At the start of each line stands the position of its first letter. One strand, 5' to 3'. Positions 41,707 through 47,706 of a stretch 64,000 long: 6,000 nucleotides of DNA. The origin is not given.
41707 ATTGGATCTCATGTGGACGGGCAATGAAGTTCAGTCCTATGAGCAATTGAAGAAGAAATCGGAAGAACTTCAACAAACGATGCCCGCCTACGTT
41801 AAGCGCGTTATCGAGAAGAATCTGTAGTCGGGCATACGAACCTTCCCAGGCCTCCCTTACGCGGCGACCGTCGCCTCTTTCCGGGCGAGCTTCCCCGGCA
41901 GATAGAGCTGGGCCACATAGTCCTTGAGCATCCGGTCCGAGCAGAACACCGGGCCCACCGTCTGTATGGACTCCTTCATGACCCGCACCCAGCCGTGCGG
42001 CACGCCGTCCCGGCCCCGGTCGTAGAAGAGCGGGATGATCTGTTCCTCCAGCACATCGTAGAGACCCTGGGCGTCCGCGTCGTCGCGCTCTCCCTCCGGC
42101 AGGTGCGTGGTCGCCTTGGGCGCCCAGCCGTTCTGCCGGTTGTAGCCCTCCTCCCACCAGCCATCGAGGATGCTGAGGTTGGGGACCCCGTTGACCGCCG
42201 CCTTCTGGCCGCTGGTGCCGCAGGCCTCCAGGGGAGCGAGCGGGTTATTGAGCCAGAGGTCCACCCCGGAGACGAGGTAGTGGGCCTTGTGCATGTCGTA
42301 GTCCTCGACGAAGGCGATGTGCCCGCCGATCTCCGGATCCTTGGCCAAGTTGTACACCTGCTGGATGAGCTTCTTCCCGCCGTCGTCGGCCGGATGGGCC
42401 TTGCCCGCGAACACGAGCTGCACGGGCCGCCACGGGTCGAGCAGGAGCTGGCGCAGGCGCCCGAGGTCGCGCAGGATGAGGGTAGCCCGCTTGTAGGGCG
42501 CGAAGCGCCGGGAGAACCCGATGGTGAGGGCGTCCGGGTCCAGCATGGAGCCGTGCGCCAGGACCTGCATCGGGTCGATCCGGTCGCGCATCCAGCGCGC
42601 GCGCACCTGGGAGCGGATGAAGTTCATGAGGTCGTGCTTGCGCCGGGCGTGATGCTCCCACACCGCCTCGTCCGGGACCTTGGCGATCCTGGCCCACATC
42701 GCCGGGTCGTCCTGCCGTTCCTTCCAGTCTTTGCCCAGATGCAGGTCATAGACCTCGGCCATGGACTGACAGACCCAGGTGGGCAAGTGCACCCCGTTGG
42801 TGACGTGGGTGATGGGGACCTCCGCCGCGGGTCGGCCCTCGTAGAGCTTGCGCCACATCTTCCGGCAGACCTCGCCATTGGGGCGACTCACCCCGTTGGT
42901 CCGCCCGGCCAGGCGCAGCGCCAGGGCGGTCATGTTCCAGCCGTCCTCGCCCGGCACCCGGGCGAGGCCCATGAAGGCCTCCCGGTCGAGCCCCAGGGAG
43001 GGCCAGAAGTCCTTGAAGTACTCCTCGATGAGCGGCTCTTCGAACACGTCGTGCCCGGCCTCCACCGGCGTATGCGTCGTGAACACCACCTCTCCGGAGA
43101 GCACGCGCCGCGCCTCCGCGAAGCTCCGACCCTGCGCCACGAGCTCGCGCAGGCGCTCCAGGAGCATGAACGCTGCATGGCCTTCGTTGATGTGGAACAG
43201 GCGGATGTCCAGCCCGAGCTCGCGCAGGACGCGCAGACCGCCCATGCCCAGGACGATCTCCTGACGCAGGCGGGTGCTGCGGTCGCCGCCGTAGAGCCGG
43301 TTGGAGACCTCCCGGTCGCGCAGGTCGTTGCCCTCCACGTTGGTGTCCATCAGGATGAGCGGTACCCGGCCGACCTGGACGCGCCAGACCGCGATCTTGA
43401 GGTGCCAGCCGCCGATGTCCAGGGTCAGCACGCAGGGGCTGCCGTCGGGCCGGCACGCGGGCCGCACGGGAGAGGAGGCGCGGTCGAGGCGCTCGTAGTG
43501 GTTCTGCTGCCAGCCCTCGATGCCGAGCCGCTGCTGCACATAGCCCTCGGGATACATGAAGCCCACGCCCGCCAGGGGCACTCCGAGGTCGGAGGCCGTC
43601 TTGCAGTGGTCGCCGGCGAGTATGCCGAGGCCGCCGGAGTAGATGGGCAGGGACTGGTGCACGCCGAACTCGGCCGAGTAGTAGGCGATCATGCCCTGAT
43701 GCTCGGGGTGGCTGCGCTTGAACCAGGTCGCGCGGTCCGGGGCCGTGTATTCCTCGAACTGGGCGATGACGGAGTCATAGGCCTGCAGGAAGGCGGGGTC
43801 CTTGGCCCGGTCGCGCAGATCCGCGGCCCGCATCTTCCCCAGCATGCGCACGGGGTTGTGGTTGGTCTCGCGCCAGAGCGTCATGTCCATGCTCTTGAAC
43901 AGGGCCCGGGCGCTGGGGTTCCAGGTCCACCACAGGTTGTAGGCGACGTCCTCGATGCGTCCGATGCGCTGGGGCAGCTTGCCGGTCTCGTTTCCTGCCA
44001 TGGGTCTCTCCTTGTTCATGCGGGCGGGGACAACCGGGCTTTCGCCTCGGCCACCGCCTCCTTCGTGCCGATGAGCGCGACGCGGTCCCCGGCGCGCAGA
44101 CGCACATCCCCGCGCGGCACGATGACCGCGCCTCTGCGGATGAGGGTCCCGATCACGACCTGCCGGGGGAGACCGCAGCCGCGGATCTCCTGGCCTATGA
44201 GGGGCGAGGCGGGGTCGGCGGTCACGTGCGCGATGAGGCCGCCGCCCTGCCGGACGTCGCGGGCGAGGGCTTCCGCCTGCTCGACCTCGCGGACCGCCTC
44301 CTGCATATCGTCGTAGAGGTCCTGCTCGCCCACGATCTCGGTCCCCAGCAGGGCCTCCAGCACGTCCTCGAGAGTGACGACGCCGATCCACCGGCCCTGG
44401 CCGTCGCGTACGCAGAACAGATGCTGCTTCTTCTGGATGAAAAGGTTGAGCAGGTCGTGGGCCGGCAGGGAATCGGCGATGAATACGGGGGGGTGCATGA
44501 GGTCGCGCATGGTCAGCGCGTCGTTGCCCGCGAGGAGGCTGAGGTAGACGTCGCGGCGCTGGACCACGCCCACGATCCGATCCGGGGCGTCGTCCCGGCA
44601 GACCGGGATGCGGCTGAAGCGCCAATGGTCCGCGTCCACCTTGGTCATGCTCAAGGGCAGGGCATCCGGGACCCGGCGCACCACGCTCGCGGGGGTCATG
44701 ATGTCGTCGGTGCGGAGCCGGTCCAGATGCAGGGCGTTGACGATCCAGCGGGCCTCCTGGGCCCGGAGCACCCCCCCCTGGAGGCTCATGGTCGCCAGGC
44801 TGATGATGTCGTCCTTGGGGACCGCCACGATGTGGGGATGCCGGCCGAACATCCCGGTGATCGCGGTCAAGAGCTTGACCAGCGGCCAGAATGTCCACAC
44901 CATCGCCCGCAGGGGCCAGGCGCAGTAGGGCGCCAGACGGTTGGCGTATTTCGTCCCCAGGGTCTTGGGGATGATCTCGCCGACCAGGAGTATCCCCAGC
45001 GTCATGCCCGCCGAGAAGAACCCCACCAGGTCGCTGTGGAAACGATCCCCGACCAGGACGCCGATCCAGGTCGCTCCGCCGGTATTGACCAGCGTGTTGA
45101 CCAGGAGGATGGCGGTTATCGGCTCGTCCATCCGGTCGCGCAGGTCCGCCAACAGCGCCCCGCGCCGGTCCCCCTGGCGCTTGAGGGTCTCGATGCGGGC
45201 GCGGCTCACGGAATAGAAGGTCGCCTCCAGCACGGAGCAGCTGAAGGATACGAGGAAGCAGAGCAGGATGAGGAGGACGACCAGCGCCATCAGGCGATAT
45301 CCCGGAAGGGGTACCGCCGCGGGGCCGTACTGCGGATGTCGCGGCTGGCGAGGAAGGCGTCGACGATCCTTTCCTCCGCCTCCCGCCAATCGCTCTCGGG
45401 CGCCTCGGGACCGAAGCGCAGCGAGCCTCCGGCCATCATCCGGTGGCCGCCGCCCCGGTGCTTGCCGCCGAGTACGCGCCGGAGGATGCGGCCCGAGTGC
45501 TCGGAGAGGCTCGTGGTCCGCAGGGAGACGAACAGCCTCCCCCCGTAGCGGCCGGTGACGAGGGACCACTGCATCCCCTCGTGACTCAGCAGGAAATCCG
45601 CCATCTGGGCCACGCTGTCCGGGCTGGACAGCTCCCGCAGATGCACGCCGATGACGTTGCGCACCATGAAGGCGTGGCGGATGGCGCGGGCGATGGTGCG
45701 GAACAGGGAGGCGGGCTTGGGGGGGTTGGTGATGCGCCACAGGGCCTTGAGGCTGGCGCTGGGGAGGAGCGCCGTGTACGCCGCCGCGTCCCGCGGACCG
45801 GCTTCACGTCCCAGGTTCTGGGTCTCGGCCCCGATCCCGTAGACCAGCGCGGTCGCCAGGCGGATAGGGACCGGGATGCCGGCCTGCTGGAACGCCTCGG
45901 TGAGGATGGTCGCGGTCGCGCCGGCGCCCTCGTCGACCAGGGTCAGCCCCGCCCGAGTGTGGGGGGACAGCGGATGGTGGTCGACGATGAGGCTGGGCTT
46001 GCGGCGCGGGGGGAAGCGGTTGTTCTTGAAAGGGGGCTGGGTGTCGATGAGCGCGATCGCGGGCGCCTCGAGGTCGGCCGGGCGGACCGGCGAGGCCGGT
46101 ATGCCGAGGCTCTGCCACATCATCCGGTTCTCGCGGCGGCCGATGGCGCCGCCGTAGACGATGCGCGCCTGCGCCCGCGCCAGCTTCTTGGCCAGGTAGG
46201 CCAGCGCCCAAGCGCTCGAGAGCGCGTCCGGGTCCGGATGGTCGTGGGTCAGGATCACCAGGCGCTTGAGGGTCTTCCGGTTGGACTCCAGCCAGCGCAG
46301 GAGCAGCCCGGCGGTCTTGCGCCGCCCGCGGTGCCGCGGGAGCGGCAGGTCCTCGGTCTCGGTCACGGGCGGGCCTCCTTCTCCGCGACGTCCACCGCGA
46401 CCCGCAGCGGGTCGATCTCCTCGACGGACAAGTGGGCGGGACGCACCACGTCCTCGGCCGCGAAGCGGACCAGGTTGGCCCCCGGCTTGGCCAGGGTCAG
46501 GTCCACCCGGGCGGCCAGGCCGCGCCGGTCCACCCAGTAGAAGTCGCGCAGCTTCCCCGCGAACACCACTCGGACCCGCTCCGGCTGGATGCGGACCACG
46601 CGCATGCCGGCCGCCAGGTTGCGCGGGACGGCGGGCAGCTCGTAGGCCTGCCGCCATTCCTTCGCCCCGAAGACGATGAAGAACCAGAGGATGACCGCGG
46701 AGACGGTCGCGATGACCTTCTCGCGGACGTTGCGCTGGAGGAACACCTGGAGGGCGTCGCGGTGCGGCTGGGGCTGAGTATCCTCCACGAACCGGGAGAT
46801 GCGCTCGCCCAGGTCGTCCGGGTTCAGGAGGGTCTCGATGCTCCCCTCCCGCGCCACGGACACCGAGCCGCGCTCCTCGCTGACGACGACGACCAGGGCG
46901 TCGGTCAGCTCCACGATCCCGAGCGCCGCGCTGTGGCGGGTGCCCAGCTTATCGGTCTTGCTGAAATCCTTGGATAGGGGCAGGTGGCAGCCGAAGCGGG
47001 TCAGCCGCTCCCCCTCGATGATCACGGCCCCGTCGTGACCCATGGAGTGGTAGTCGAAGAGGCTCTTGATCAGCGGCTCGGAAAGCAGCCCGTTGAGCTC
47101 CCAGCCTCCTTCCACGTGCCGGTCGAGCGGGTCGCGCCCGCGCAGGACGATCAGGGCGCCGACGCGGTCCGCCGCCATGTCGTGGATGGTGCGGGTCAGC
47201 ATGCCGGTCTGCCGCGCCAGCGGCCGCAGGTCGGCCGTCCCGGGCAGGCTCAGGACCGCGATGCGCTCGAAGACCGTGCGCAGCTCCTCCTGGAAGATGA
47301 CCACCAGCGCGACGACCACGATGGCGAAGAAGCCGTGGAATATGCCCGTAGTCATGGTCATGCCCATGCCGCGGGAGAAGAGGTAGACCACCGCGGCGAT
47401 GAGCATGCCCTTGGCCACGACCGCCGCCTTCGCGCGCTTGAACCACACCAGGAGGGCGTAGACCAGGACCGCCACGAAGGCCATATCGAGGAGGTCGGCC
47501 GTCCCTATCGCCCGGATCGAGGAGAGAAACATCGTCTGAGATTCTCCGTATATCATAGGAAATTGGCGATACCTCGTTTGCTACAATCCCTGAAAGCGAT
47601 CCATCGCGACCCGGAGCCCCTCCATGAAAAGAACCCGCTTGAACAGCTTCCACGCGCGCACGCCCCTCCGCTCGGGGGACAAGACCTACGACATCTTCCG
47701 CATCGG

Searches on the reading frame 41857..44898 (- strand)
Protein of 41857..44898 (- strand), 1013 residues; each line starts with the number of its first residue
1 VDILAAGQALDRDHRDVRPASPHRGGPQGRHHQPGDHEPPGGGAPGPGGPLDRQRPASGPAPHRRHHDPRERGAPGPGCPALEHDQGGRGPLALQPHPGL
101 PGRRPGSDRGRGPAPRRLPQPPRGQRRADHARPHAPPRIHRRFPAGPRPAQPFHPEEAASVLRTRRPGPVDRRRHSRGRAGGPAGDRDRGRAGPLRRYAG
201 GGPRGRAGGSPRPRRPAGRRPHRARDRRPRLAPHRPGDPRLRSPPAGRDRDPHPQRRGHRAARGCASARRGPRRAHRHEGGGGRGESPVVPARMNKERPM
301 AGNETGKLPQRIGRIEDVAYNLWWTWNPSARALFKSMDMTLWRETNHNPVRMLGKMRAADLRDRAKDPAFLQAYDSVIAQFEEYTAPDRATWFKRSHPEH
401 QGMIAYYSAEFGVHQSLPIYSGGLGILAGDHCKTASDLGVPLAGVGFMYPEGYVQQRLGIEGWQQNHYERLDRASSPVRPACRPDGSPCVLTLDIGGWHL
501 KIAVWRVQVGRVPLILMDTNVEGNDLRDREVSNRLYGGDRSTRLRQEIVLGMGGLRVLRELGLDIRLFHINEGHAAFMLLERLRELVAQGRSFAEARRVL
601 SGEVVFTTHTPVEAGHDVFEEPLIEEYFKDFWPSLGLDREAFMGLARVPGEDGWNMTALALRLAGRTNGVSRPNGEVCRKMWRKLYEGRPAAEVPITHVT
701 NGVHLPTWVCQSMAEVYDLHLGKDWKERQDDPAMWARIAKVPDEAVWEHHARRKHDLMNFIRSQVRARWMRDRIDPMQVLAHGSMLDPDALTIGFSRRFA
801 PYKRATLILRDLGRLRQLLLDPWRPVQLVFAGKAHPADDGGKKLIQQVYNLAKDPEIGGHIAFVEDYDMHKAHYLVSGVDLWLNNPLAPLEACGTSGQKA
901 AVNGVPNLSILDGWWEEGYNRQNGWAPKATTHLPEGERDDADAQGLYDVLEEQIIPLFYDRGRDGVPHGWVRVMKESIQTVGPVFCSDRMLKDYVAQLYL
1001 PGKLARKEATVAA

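Call 18: search_protein_families(library=pfam, proteins=[window:41857-44898:-], max_evalue=0.001)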
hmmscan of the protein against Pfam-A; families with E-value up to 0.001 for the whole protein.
window:41857-44898:- (1013 aa): 2 families
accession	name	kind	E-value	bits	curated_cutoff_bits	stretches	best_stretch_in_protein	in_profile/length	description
PF11897.13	DUF3417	-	3e-34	118.2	25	1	308-417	1-109/109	Protein of unknown function (DUF3417)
PF00343.26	Phosphorylase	-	7.3e-20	71.3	27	1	568-913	220-579/713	Carbohydrate phosphorylase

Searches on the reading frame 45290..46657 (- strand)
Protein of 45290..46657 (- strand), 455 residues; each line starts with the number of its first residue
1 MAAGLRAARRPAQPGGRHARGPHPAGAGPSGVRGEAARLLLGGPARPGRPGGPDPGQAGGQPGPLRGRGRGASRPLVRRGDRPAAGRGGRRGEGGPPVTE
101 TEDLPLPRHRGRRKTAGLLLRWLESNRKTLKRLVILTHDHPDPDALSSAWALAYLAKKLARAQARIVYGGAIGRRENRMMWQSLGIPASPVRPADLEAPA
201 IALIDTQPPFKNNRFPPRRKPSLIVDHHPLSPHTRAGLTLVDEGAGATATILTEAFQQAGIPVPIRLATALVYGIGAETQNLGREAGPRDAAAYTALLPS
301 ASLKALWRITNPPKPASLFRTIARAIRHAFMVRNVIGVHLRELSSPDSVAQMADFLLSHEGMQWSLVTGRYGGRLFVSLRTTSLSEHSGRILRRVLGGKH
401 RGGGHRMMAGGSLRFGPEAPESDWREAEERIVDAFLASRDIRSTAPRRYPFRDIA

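Call 18: search_protein_families(library=pfam, proteins=[window:45290-46657:-], max_evalue=0.001)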
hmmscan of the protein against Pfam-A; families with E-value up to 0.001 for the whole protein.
window:45290-46657:- (455 aa): 2 families
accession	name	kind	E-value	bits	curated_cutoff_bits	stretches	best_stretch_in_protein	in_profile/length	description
PF01368.27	DHH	-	7.3e-08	33.2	28.1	1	133-275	2-125/125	DHH family, N-terminal domain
PF02272.25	DHHA1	-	2.6e-07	31.4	25.9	1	344-414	13-84/102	DHHA1 domain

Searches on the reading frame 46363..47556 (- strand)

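Call 18: search_protein_families(library=pfam, proteins=[window:46363-47556:-], max_evalue=0.001)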
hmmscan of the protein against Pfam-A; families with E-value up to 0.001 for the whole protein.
window:46363-47556:- (397 aa): 2 families
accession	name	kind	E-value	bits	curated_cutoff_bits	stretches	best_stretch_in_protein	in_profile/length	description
PF02457.21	DAC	-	1.3e-34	118.8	27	1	123-239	3-118/119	DisA bacterial checkpoint controller nucleotide-binding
PF19293.4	CdaA_N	-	5.9e-08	33.2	23.8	1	16-92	4-81/81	CdaA N-terminal transmembrane domain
